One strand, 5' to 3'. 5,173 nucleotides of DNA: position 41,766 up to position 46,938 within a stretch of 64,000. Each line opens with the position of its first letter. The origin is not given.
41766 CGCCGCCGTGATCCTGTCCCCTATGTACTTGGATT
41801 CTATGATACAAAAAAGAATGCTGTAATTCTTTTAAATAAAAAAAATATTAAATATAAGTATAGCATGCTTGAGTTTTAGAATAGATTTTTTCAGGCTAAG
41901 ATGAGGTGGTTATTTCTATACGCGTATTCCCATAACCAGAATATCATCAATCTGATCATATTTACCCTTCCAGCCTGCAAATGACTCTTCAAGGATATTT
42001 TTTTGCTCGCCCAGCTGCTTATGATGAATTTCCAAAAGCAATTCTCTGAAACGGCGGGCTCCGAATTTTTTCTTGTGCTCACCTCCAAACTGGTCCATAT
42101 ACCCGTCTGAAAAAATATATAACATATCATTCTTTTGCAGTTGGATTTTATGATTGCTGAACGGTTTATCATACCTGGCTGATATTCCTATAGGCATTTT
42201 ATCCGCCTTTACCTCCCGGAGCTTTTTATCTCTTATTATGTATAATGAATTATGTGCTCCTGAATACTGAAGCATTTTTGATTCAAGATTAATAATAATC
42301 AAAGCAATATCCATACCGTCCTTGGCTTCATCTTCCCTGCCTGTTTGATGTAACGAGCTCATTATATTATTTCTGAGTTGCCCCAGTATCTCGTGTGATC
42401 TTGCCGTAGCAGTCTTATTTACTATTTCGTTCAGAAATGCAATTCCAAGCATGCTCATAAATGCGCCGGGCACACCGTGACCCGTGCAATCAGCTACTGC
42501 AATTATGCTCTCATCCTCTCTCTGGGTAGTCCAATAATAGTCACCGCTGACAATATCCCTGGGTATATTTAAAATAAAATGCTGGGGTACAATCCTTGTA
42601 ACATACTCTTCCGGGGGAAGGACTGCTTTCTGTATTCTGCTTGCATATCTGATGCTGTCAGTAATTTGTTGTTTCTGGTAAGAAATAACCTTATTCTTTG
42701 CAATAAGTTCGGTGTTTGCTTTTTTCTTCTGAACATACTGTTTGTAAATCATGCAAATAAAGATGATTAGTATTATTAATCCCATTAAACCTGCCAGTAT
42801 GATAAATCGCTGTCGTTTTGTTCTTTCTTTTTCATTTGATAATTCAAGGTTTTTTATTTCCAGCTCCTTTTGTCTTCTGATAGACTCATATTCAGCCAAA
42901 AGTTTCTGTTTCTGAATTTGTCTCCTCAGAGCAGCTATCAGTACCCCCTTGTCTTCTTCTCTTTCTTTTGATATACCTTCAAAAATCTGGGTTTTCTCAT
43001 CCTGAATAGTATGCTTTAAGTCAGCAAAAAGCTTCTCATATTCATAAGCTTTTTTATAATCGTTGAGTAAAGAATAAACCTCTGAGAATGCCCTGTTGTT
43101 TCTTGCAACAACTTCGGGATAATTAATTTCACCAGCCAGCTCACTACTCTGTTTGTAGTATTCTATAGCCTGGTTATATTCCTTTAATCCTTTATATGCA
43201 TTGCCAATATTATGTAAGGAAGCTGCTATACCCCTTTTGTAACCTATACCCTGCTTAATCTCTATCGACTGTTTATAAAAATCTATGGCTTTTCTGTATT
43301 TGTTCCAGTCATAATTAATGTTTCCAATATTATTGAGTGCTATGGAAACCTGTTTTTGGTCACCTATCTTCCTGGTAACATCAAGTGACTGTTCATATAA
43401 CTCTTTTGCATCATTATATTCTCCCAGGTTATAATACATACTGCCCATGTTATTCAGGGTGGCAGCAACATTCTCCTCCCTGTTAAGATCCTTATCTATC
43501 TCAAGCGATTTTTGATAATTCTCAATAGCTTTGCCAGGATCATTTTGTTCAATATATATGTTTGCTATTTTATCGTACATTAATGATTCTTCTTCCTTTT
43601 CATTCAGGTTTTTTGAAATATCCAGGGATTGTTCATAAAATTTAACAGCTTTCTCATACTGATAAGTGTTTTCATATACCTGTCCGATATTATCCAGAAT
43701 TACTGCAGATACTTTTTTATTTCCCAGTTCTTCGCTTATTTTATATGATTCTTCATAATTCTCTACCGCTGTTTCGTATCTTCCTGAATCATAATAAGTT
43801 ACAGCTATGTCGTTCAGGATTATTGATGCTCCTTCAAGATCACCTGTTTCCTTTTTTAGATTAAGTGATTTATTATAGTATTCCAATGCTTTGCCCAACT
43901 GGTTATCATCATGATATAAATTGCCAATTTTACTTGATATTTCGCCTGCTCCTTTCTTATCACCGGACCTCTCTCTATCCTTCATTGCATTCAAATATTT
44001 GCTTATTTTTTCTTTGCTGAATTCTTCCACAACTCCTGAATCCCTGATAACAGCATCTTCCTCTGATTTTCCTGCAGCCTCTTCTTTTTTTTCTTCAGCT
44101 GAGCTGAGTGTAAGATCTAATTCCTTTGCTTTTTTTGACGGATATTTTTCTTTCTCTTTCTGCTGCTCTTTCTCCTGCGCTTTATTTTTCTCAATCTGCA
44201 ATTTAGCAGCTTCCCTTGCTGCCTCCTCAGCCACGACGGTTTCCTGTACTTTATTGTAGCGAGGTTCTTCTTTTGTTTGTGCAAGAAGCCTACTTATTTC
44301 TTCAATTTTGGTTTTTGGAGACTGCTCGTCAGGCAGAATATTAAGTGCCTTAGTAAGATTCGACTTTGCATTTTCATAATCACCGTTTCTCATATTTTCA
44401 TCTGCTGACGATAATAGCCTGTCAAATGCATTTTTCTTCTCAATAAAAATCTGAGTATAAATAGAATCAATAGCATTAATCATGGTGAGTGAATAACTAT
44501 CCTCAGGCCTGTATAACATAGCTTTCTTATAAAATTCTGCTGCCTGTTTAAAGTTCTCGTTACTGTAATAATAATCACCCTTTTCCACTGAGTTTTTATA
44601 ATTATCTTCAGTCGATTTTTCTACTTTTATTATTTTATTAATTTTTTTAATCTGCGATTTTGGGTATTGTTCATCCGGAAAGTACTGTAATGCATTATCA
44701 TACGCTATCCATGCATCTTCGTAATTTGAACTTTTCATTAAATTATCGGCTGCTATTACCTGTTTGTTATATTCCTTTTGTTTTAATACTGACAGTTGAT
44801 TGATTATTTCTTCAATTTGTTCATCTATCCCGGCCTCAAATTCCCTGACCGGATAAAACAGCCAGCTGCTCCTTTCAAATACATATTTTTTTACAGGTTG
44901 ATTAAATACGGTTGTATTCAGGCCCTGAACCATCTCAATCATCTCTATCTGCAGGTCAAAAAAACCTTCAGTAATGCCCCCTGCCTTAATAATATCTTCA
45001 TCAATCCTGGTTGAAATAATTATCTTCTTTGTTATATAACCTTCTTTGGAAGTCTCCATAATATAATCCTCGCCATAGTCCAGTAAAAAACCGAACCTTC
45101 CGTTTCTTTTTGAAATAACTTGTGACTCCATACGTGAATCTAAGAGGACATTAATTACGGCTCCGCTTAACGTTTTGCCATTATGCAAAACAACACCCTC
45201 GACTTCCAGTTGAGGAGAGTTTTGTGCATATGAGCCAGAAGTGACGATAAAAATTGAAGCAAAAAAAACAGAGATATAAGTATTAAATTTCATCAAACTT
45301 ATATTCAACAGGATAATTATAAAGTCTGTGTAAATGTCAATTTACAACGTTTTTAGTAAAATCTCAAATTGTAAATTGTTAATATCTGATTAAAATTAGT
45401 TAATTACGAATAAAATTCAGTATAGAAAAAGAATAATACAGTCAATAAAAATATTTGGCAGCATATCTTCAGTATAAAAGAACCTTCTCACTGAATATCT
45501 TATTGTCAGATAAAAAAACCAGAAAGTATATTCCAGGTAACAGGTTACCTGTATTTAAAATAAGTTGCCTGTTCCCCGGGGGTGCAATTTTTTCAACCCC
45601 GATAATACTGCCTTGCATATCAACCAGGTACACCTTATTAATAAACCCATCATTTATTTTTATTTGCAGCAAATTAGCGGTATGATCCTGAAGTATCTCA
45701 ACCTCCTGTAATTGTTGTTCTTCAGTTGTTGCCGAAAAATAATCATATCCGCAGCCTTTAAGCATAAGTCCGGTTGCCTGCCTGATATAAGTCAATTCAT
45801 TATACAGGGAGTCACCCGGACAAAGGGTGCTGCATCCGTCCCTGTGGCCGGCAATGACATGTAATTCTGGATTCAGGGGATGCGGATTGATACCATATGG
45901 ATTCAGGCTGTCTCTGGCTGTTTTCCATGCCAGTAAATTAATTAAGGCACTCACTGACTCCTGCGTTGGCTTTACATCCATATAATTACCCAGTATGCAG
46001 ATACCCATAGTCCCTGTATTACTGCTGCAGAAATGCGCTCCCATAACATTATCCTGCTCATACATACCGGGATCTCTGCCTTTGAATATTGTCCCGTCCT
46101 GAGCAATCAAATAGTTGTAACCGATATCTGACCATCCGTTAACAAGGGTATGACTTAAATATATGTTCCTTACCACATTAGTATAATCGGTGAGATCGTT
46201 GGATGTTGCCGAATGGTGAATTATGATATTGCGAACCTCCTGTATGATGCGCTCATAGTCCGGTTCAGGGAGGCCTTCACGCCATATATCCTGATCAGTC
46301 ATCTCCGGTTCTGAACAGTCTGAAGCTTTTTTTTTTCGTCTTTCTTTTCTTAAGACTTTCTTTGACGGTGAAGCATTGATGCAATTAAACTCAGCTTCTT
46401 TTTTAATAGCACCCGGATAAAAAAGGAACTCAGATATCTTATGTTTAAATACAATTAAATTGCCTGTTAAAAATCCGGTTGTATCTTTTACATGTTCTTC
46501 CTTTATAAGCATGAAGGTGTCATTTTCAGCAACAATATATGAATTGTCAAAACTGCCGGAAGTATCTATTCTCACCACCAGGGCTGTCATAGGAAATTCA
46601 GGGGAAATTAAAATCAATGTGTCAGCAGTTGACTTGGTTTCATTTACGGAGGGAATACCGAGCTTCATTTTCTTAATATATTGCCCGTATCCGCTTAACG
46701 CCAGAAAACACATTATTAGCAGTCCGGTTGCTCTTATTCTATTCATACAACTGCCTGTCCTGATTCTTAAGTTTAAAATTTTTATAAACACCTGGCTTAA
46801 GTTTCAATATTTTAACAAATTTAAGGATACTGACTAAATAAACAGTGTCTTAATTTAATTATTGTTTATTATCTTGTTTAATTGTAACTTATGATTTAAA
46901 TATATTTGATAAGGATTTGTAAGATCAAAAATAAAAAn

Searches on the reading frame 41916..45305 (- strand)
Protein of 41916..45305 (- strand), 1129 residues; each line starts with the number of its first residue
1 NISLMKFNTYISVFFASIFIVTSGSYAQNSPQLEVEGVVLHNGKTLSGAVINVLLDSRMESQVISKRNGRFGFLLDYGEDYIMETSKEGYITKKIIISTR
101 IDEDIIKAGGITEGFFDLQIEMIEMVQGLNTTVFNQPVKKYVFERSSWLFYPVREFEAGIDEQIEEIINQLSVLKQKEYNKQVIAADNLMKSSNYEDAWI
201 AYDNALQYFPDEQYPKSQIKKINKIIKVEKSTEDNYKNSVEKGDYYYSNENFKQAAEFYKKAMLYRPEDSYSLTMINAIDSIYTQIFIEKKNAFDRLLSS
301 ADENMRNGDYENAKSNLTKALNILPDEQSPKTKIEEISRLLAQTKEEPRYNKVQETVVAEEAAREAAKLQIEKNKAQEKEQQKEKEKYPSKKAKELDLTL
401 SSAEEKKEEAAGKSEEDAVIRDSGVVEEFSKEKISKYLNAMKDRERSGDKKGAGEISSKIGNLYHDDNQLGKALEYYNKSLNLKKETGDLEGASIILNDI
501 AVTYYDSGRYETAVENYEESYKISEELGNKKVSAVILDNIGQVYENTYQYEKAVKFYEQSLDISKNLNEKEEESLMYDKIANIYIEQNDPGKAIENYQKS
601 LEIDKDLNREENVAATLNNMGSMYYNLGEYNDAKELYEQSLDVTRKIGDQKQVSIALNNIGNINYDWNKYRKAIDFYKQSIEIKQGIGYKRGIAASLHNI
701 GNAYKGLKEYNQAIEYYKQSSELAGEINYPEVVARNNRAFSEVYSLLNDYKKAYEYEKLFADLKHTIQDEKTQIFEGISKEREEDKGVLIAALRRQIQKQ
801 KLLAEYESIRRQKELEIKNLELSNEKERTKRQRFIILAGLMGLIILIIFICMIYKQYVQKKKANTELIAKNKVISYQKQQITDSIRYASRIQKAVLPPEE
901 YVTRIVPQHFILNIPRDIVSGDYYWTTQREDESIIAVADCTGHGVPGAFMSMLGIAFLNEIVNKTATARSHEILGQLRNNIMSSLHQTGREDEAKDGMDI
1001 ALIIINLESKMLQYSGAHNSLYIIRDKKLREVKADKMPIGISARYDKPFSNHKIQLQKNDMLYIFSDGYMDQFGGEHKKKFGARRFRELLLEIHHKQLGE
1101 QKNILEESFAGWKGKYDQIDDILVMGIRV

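Call 56: search_protein_families(library=pfam, proteins=[window:41916-45305:-], max_evalue=0.00001)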
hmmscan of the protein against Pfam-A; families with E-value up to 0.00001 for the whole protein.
window:41916-45305:- (1129 aa): 16 families
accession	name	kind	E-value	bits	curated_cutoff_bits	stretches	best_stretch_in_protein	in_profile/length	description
PF13424.12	TPR_12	-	3.3e-53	178.2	30.1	4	613-685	2-76/77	Tetratricopeptide repeat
PF00515.34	TPR_1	-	4.7e-38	127.9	27.8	1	656-684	3-31/34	Tetratricopeptide repeat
PF07719.23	TPR_2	-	2.2e-37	124.5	27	0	614-642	1-29/34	Tetratricopeptide repeat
PF13181.12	TPR_8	-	2.4e-36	121.2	25.7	0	695-724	2-31/34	Tetratricopeptide repeat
PF13374.12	TPR_10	-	1.7e-33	114.1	27.5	1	613-646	1-34/42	Tetratricopeptide repeat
PF13176.12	TPR_7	-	6.1e-27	91.8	27.9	0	537-570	2-35/36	Tetratricopeptide repeat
PF07228.17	SpoIIE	-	7.8e-22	78.6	25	1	932-1129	4-191/192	Stage II sporulation protein E (SpoIIE)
PF17874.7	TPR_MalT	-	1.8e-12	47.7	45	0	503-616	49-164/336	MalT-like TPR region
PF24885.1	TPR_NPHP3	-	6.1e-12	45.9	100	0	594-685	78-172/239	Nephrocystin-3 TPR domain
PF14938.12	SNAP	-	6.9e-12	45.8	25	1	453-599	34-180/282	Soluble NSF attachment protein, SNAP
PF13428.12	TPR_14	-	1.4e-10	41.2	23.5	0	578-606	5-33/44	Tetratricopeptide repeat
PF13432.12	TPR_16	-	2.3e-09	38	32.7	0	623-683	6-60/65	Tetratricopeptide repeat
PF13414.12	TPR_11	-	3.5e-09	36.6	26.8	0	581-606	1-26/42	TPR repeat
PF14559.12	TPR_19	-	6.6e-09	36.4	25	0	585-641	2-52/68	Tetratricopeptide repeat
PF13174.12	TPR_6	-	1.2e-06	29.2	26.3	0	696-719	2-25/33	Tetratricopeptide repeat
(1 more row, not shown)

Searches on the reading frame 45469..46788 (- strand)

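Call 56: search_protein_families(library=pfam, proteins=[window:45469-46788:-], max_evalue=0.00001)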
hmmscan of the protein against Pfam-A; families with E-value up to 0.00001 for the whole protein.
window:45469-46788:- (439 aa): 1 family
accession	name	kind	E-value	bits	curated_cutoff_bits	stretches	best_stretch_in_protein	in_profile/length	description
PF01510.30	Amidase_2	-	3.5e-14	53.7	26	1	184-326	4-131/131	N-acetylmuramoyl-L-alanine amidase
